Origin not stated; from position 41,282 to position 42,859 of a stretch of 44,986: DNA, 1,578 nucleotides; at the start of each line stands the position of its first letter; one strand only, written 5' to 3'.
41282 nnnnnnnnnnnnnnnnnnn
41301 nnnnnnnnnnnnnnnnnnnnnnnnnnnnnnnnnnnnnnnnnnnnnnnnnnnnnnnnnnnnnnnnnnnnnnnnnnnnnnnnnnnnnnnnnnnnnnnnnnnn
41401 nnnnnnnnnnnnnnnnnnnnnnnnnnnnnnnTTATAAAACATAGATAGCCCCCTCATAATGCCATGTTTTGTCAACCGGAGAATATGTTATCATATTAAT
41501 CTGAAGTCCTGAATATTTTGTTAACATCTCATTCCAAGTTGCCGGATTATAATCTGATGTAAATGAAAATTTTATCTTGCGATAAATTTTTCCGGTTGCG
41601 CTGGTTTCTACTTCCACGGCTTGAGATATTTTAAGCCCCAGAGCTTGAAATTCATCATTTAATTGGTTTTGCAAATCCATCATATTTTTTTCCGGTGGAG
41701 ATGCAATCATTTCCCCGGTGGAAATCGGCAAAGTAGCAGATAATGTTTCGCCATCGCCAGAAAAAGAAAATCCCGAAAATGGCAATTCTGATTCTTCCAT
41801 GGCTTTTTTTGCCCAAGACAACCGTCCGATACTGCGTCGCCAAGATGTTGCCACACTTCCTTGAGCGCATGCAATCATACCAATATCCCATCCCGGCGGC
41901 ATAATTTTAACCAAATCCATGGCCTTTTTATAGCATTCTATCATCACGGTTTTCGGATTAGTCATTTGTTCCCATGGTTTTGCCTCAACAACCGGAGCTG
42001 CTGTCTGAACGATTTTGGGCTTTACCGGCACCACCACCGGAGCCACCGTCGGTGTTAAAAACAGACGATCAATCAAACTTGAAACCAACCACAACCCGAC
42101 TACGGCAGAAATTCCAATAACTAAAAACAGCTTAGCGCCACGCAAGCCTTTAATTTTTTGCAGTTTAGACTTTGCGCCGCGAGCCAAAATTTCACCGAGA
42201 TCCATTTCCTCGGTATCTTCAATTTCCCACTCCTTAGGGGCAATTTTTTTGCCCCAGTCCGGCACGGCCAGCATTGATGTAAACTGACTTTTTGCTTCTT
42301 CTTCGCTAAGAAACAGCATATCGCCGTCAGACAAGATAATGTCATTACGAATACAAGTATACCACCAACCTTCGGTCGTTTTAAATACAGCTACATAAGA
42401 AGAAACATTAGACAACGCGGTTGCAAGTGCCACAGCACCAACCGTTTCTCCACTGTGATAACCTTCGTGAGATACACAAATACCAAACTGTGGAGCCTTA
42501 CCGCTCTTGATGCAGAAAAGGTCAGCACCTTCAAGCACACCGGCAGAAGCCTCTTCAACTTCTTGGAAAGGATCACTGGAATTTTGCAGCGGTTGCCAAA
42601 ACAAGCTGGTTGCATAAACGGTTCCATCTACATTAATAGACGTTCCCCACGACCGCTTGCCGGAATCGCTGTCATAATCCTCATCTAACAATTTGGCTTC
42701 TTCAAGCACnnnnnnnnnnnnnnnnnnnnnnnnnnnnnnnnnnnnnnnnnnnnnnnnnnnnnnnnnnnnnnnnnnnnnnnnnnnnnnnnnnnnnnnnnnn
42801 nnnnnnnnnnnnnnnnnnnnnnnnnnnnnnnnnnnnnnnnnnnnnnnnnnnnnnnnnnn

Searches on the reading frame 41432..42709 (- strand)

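Call 55: search_protein_families(library=pfam, proteins=[window:41432-42709:-], max_evalue=0.001)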
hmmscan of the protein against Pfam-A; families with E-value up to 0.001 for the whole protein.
window:41432-42709:- (425 aa): 1 family
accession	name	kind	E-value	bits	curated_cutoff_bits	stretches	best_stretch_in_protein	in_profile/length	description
PF06864.17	PAP_PilO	-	1.1e-13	51.3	26.7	1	35-424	4-419/419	Pilin accessory protein (PilO)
